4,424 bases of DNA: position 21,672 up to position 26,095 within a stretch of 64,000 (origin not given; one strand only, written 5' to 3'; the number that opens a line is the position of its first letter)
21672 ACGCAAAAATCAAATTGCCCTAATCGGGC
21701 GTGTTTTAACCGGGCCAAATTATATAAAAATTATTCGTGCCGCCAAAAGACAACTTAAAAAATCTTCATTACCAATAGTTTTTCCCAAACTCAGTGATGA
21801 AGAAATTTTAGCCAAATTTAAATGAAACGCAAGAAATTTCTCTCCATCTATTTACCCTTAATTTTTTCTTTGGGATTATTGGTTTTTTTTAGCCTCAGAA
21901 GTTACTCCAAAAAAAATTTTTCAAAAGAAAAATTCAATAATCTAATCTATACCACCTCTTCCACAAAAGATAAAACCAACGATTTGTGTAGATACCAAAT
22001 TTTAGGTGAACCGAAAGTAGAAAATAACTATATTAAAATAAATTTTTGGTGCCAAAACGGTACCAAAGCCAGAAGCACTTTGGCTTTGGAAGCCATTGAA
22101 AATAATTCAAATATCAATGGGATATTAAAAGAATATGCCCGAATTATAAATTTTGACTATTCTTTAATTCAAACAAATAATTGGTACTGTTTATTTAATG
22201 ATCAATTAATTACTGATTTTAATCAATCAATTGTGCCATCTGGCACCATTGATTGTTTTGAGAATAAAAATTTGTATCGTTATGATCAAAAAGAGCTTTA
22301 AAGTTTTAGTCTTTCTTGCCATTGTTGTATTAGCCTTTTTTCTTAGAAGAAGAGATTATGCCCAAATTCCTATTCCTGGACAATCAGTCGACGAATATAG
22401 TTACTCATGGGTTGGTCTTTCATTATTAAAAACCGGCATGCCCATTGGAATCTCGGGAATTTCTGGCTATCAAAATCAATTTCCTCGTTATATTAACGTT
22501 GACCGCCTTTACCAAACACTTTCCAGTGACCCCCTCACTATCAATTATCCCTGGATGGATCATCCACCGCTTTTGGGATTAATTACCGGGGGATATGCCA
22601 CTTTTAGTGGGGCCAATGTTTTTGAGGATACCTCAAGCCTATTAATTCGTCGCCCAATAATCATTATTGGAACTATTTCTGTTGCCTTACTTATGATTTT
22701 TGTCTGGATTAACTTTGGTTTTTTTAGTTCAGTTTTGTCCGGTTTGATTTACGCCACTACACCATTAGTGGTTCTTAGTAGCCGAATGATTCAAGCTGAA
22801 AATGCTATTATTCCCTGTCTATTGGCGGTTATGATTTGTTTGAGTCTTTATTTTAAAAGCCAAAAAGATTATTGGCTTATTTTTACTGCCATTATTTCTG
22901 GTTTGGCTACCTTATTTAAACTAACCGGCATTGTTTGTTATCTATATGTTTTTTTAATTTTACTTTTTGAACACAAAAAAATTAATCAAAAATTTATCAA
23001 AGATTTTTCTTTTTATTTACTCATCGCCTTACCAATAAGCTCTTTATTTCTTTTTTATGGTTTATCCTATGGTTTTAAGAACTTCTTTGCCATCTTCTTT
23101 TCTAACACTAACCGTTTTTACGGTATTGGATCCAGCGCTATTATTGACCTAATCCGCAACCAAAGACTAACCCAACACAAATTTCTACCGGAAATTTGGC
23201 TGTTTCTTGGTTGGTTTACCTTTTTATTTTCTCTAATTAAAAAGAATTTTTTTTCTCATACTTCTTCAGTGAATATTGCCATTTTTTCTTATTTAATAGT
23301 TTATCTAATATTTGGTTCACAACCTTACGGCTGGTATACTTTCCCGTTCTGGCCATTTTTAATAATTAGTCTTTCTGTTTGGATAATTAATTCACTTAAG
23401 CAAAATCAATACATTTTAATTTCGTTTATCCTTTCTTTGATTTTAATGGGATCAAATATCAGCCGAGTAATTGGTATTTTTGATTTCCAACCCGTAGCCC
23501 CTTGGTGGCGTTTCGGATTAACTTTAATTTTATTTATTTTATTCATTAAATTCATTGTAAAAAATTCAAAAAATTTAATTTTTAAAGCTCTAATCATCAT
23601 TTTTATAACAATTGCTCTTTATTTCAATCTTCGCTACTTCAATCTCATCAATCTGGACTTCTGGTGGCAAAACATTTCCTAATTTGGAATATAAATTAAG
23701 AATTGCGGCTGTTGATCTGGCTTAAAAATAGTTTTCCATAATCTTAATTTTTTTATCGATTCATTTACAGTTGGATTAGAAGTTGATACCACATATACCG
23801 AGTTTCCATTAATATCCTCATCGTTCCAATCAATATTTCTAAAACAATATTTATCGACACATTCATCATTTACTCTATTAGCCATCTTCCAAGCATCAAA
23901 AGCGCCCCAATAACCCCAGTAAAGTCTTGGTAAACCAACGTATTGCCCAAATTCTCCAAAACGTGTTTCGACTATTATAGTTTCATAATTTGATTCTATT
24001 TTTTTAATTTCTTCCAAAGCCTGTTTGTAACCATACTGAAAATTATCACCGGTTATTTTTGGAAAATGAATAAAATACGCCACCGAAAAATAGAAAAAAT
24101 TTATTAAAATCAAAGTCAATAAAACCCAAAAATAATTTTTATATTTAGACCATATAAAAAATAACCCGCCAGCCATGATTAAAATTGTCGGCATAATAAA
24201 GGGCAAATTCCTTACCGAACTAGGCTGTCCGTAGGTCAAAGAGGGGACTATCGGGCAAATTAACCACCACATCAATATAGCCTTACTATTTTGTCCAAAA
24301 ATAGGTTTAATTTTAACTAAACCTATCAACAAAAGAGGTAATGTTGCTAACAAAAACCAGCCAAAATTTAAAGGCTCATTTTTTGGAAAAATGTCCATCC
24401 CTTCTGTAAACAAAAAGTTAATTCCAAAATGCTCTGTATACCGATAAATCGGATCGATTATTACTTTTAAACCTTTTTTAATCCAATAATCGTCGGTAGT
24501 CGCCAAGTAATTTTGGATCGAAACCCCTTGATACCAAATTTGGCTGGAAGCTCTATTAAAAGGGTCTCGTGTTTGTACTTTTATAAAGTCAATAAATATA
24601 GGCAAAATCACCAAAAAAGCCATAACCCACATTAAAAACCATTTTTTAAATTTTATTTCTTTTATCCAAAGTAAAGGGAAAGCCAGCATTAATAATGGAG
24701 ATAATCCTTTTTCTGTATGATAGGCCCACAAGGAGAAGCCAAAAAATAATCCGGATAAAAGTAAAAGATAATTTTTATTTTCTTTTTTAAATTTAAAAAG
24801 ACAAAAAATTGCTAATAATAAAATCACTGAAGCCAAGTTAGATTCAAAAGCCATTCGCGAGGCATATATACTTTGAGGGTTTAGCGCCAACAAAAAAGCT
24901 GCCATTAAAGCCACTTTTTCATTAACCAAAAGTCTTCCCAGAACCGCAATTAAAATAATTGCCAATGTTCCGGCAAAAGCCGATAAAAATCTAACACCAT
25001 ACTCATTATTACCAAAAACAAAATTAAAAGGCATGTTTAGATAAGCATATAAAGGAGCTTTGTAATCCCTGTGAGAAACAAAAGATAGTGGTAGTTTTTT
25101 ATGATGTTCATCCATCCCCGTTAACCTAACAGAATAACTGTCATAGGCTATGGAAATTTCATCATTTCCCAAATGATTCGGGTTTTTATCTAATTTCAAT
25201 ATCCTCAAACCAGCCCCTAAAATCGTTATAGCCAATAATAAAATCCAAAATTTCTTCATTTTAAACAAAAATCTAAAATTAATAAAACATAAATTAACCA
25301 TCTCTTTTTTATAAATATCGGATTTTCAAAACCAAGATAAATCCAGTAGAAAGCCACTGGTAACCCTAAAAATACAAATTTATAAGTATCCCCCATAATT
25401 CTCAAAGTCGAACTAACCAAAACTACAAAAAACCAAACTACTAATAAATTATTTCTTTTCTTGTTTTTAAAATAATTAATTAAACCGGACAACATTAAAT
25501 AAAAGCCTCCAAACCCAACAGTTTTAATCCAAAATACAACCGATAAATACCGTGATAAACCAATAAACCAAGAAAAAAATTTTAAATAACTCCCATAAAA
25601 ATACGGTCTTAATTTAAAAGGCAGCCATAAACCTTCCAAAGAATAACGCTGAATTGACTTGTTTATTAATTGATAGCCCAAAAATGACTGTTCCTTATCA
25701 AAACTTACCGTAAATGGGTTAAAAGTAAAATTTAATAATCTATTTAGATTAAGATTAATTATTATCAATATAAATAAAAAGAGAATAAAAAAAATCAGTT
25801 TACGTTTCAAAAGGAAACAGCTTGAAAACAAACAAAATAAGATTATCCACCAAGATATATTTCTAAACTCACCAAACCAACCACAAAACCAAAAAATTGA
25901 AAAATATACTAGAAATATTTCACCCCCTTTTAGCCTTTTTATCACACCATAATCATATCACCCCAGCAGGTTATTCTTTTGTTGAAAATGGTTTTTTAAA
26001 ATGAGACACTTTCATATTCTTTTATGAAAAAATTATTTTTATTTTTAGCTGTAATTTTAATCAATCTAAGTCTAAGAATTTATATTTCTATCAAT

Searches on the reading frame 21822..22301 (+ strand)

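Call 21: search_protein_families(library=pfam, proteins=[window:21822-22301:+], max_evalue=0.001)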
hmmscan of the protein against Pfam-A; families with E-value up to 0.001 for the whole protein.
window:21822-22301:+ (159 aa): 0 families

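Call 48: search_protein_families(library=pfam, proteins=[window:21822-22301:+], max_evalue=5)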
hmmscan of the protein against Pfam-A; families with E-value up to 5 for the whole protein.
window:21822-22301:+ (159 aa): 2 families
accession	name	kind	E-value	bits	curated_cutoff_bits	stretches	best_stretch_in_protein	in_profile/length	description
PF04753.17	Corona_NS12-7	-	0.0063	17.3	25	1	41-103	11-74/109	Coronavirus non-structural protein NS12.7 family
PF07206.16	Baculo_LEF-10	-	1.3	9.7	27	0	97-115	8-27/71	Baculovirus late expression factor 10 (LEF-10)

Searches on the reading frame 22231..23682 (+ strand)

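Call 5: search_protein_families(library=pfam, proteins=[window:22231-23682:+], max_evalue=0.01)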
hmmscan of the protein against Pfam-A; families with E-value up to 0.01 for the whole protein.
window:22231-23682:+ (483 aa): 1 family
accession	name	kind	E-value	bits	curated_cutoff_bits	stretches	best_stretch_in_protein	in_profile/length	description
PF13231.12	PMT_2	-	6.2e-13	49.7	26.1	1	110-268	1-152/160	Dolichyl-phosphate-mannose-protein mannosyltransferase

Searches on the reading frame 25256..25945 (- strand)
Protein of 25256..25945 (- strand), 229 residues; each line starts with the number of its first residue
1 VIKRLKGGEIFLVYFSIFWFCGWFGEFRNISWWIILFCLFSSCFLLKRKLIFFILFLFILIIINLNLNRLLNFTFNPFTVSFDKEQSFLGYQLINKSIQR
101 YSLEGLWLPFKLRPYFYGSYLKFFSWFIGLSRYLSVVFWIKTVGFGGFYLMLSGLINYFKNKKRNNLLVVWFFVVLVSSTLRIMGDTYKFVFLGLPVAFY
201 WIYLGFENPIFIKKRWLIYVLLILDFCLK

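Call 9: search_protein_families(library=pfam, proteins=[window:25256-25945:-], max_evalue=1)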
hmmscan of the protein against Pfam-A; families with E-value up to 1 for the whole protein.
window:25256-25945:- (229 aa): 1 family
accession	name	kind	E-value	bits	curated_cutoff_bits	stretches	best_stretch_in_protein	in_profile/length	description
PF04790.18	Sarcoglycan_1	-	0.22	11.2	32.5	1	47-70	9-32/259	Sarcoglycan complex subunit protein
